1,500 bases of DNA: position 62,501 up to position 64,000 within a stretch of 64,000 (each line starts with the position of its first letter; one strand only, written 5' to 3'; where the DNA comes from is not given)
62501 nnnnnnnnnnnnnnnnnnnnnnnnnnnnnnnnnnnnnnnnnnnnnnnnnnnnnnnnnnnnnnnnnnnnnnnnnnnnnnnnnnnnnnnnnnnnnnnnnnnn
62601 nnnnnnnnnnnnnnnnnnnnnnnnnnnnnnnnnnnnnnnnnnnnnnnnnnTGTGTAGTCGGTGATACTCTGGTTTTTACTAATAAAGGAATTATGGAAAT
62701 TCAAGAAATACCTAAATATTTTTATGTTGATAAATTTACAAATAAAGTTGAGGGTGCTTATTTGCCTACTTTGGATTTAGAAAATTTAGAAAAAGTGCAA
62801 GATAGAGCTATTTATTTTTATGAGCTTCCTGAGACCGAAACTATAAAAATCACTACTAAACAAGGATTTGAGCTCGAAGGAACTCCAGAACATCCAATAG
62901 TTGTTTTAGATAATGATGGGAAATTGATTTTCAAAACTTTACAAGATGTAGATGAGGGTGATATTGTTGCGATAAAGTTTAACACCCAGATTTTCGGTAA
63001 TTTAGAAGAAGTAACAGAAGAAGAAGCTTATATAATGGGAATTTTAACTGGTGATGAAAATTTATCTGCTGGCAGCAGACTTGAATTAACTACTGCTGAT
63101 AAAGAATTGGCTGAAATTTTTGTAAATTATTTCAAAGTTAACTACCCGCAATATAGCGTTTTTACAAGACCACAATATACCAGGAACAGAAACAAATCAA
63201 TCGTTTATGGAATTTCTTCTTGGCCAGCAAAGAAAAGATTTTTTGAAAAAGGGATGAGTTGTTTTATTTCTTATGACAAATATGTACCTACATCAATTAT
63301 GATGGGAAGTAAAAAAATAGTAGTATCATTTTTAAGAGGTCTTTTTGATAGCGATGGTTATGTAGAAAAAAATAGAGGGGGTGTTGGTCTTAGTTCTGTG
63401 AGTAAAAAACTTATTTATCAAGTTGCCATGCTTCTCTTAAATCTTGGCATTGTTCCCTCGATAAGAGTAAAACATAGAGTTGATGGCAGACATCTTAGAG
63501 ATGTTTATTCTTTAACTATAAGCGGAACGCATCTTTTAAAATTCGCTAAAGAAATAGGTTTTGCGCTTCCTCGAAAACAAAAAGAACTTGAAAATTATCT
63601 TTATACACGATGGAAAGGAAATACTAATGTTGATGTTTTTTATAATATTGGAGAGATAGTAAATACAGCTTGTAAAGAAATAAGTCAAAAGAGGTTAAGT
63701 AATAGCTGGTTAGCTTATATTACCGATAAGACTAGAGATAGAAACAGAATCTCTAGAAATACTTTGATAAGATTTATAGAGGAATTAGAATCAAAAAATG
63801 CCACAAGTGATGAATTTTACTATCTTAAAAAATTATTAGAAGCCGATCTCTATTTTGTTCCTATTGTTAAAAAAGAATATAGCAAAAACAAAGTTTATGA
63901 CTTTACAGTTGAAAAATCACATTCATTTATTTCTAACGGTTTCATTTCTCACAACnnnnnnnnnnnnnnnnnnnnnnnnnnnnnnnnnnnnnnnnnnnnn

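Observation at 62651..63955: Complete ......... intein splitting the Walker A motif of the essential protease FtsH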

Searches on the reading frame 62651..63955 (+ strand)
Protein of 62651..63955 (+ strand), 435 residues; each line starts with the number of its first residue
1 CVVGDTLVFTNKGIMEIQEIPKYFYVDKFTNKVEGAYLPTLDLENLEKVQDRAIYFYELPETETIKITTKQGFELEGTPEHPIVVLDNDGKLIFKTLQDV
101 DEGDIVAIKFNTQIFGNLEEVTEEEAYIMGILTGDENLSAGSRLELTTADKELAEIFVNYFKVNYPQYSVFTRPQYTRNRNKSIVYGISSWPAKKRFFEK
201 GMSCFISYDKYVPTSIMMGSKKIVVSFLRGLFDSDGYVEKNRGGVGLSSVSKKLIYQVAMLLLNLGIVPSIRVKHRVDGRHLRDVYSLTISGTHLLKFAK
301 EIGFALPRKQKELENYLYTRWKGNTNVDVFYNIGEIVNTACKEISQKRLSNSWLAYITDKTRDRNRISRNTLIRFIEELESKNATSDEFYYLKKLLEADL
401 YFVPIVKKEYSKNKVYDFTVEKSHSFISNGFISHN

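Call 3: search_protein_families(library=pfam, proteins=[window:62651-63955:+], max_evalue=0.1)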
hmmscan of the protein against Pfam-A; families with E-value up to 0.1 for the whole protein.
window:62651-63955:+ (435 aa): 3 families
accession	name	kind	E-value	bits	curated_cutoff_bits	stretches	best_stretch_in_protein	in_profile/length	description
PF14528.11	LAGLIDADG_3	-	4.4e-22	78.6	22.5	1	224-303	3-82/82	LAGLIDADG-like domain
PF14890.11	Intein_splicing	-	1.9e-18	67.2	35.8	1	14-435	8-155/155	Intein splicing domain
PF05204.19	Hom_end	-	7.2e-07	29.7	21.1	1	212-296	2-90/110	Homing endonuclease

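Call 4: search_protein_families(library=ncbifam, proteins=[window:62651-63955:+], max_evalue=0.1)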
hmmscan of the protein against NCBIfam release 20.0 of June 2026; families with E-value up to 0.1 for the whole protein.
window:62651-63955:+ (435 aa): 15 families
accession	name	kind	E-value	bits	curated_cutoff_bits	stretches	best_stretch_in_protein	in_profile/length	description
NF005852.0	PRK07773.1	equivalog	2.5e-27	95.5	780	1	62-435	451-826/886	replicative DNA helicase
NF038098.1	GyrA_w_intein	exception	3e-26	91.6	1850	1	1-435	117-537/1232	intein-containing DNA gyrase subunit A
NF006207.0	PRK08332.1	equivalog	8.8e-24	82.9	2400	2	45-395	363-658/1684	vitamin B12-dependent ribonucleotide reductase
NF011491.0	PRK14898.1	equivalog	5.4e-22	77.7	783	1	204-435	317-543/860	DNA-directed RNA polymerase subunit A''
NF003157.0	PRK04132.1-2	equivalog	8.4e-20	70.3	1103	1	1-330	50-366/864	replication factor C small subunit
NF011418.0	PRK14845.1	equivalog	9.3e-20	70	756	2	62-318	91-313/1049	translation initiation factor IF-2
NF003159.0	PRK04132.1-4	equivalog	6.4e-18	64.1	999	1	1-332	60-360/852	replication factor C small subunit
TIGR01445.1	intein_Nterm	domain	6.1e-12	46.4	24.5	1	1-85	1-83/83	intein N-terminal splicing region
NF003158.0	PRK04132.1-3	equivalog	2.1e-11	41.7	1750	2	1-315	62-339/1437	replication factor C small subunit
NF011303.0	PRK14715.1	equivalog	4e-10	37.4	1585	2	208-314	1198-1320/1627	DNA-directed DNA polymerase II large subunit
TIGR01443.1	intein_Cterm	domain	1.2e-09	38.1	15.6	1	414-435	1-23/24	intein C-terminal splicing region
NF038162.1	RtcB_rel_intein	exception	4.8e-08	31.5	1150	2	247-435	389-578/961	intein-containing RtcB family protein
NF011287.0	PRK14698.1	equivalog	1.3e-05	23.4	1238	1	212-293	474-551/1017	V-type ATP synthase subunit A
NF007072.0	PRK09519.1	equivalog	9.3e-05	21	1024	1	220-274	458-515/790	intein-containing recombinase RecA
NF011302.0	PRK14714.1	equivalog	0.013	13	1791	1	62-112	1007-1056/1350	DNA-directed DNA polymerase II large subunit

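Call 5: search_solved_structures(query=window:62651-63955:+, max_evalue=1, show_alignments=2)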
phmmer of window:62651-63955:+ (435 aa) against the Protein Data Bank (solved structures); distinct sequences matched with E-value up to 1: 24.
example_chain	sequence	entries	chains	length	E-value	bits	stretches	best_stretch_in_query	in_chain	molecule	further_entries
1dq3_A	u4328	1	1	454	9.6e-18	67.5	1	37-431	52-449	ENDONUCLEASE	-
4e2u_A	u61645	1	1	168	6.2e-06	28.6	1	32-109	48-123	Pho radA intein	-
2lqm_A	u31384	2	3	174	8.3e-06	28.1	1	32-106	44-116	Pho radA intein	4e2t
7qsu_A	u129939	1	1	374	0.00024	23.3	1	211-295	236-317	V-ATPase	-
6rpq_A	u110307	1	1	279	0.00033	22.9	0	48-107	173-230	Ubiquitin-like protein SMT3,1108aa long hypothetical cell division control protein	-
6rpp_A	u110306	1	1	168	0.00036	22.7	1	38-109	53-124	Cell division control protein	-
7qss_A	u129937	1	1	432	0.00047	22.4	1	211-293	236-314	V-type ATP synthase alpha chain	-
1am2_A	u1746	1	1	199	0.0026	19.9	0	380-435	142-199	MXE GYRA INTEIN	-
2cw7_A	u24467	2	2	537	0.018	17.2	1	201-275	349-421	Endonuclease PI-PkoII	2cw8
4oz6_A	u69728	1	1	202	0.044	15.9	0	41-109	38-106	Mxe gyrA intein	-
4o1r_A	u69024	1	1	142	0.1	14.7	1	385-435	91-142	Replicative DNA helicase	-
2jmz_A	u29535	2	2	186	0.1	14.7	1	62-125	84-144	Hypothetical protein MJ0781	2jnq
4lx3_B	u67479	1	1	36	0.12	14.4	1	406-435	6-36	Nucleic acid binding, OB-fold, tRNA/helicase-type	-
4qfq_B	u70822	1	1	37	0.14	14.2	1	407-435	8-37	Nucleic acid binding, OB-fold, tRNA/helicase-type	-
7cfv_A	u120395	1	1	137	0.26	13.3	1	410-435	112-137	Spl DnaX mini-intein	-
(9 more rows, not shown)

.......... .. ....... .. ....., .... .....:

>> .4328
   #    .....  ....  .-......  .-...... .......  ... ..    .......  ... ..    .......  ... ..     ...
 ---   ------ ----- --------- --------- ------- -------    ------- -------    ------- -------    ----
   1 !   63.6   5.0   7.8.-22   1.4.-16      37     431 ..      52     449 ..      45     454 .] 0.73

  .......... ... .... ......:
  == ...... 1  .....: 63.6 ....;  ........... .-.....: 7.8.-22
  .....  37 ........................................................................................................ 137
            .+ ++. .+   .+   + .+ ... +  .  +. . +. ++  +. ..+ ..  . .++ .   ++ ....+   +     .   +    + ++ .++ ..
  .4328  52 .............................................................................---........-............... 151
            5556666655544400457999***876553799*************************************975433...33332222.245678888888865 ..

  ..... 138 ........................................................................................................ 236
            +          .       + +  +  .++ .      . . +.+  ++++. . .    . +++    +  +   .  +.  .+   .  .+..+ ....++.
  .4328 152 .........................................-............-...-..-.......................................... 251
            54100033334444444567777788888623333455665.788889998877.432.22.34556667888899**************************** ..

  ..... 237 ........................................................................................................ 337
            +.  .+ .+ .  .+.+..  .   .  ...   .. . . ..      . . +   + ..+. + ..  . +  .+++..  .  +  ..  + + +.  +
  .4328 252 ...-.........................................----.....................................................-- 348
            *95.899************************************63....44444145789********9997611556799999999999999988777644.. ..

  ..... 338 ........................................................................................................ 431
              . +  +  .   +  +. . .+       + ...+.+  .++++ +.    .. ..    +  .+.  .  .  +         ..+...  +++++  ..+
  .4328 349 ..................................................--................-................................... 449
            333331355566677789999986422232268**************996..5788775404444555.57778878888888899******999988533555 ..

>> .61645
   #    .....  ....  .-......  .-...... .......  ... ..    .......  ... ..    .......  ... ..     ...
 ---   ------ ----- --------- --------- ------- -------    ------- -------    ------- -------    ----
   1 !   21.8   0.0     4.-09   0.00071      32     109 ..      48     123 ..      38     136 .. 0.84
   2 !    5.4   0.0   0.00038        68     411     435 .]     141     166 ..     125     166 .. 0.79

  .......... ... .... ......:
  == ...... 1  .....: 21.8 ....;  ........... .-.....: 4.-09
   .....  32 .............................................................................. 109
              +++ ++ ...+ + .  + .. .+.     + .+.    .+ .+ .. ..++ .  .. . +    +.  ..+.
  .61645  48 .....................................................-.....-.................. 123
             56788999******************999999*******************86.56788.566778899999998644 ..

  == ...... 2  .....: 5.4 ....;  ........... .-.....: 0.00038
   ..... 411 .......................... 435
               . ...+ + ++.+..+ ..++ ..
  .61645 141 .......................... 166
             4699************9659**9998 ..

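Call 10: find_homologous_proteins(query=window:62651-63955:+, max_evalue=0.00001)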
Query window:62651-63955:+ (435 aa): 36 proteins with E <= 0.00001 among 7570 candidates.
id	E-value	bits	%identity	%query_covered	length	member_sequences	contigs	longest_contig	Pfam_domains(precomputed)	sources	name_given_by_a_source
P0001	4.3e-166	571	83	71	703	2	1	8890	PF05204.20,PF14528.12,PF00004.36,PF17862.8,PF01434.25,PF14890.12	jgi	-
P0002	1.4e-123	431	50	100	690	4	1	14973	PF05204.20,PF06480.21,PF14528.12,PF00004.36,PF14890.12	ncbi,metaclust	ncbi:MAG: hypothetical protein UR31_C0021G0014, partial [Parcubacteria group bacterium GW2011_GWA2_3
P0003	3.2e-120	420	48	100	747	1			PF14528.12,PF00004.36,PF14890.12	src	-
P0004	2.2e-119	417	48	100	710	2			PF14528.12,PF00004.36,PF17862.8,PF01434.25,PF14890.12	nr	nr:AAA family ATPase [Pyrinomonadaceae bacterium]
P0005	4.9e-109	383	48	94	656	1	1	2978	PF06480.21,PF14528.12,PF14890.12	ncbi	-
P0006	4.9e-102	360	43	100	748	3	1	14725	PF14528.12,PF00004.36,PF14890.12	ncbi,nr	ncbi:AAA family ATPase [Patescibacteria group bacterium]|nr:AAA family ATPase [Patescibacteria group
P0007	1.7e-70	256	37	95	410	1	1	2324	PF14528.12,PF14890.12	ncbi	ncbi:hypothetical protein COX09_02280, partial [Candidatus Beckwithbacteria bacterium CG23_combo_of_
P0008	1.1e-43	168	33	100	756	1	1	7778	PF05204.20,PF14528.12,PF02562.23,PF14890.12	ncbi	-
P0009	1.2e-43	168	32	100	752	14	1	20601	PF14528.12,PF02562.23,PF14890.12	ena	-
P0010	1.6e-43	167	48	44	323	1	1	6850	PF14528.12,PF00004.36,PF14890.12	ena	-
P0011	1.0e-42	165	31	100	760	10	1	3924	PF14528.12,PF02562.23,PF14890.12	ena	-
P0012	1.4e-42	164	38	71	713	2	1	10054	PF14528.12,PF00004.36,PF17862.8,PF01434.25,PF14890.12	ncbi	ncbi:MAG: AAA family ATPase, partial [Patescibacteria group bacterium]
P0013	6.5e-42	162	32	100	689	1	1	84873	PF14528.12,PF00488.28,PF27441.1,PF14890.12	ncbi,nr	ncbi:MAG: LAGLIDADG family homing endonuclease [Anaerolineae bacterium]|nr:LAGLIDADG family homing e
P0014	2.0e-41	160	30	100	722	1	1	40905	PF14528.12,PF02562.23,PF14890.12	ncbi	-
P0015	4.3e-41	159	30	100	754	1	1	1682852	PF14528.12,PF02562.23,PF14890.12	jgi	jgi:phosphate starvation-inducible protein PhoH/intein/homing endonuclease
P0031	3.7e-26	110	46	30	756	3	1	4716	PF03796.22,PF00772.27,PF14890.12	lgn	-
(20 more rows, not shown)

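Call 22: find_encoding_contigs(protein=P0001, flank=10000, max_places=4)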
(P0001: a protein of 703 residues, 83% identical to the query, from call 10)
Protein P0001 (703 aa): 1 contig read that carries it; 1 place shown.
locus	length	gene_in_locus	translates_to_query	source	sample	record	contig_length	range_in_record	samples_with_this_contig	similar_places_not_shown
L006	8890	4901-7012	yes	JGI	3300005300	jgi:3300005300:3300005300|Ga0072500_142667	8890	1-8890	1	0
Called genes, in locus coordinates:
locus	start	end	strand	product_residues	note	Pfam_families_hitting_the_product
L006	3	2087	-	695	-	?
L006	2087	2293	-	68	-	-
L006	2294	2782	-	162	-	-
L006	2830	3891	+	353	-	PF23459:S1_RRP5 (faint), PF00575:S1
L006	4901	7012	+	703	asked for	PF14890:Intein_splicing (weak), PF05204:Hom_end (weak), PF14528:LAGLIDADG_3, PF00004:AAA, PF17862:AAA_lid_3, PF01434:Peptidase_M41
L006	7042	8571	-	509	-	PF13884:Peptidase_S74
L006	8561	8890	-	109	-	?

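Call 50: predict_structure(alignment_id=A1)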
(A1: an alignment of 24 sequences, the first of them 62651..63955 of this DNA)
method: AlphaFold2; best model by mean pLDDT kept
length: 435 residues; sequences in the alignment: 24
mean_pLDDT: 91.8   pTM: 0.92
mean pLDDT of the five models: 91.8, 91.0, 90.9, 88.2, 87.5
residues with pLDDT >= 90: 349; 70-90: 65; 50-70: 21; < 50: 0
segments of 3 or more residues with pLDDT < 50: none
pLDDT, mean of each block of 10 residues (from residue 1): 96 96 96 94 91 95 98 97 96 97 97 90 96 82 86 94 93 75 84 92 85 96 98 92 88 97 96 79 89 92 96 88 69 95 93 94 92 95 96 95 97 95 88 87
secondary structure, 60 per line:
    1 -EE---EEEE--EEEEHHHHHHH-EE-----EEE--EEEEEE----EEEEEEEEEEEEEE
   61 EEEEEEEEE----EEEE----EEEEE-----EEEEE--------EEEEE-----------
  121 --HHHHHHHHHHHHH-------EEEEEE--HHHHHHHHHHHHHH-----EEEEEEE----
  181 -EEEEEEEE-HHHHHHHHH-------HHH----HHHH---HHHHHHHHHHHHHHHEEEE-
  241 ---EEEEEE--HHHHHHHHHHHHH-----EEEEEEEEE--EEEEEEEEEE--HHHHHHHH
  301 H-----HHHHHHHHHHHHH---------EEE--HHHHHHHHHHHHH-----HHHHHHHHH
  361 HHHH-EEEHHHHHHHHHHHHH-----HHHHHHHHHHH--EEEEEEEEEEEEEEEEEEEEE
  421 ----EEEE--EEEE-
elements in order: E7-10 E13-16 H17-23 E32-34 E37-42 E47-69 E74-77 E82-86 E92-96 E105-109 H123-135 E143-148 H151-164 E170-176 E182-189 H191-199 H214-217 H221-235 E236-239 E244-249 H252-264 E270-278 E281-290 H293-301 H307-319 E329-331 H334-346 H352-364 E366-368 H369-381 H387-397 E400-420 E425-428 E431-434

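Call 52: search_protein_representatives(protein=window:62651-63955:+)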
Query: 435 residues. Proteins with E-value up to 0.001 (for the whole library): 8256; up to 1e-10: 3057; up to 1e-30: 283. The best 150 are listed.
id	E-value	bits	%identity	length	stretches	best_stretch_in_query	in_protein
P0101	1.2e-221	752.3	68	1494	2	1-435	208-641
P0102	9.5e-123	426.6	49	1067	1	1-435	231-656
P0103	1.3e-118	413.0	32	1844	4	53-435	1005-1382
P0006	1.6e-102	360.0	43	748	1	1-435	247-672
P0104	2.6e-93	329.6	43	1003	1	1-435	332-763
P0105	3.8e-75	269.8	41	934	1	1-435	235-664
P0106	2.6e-74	267.0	37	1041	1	1-435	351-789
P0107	1.7e-73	264.3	38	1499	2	1-435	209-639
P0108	1.0e-72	261.7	32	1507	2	51-435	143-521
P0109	5.3e-72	259.4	39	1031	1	1-435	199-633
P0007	5.4e-71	256.1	40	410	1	15-428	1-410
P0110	1.0e-67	245.3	30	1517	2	54-435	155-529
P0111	4.2e-63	230.1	36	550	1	1-435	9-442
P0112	2.4e-62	227.6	31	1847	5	62-435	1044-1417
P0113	4.8e-61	223.3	36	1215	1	1-435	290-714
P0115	7.8e-60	219.3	36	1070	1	1-435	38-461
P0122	3.6e-56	207.2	36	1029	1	1-435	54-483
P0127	5.6e-54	200.0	34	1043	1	1-435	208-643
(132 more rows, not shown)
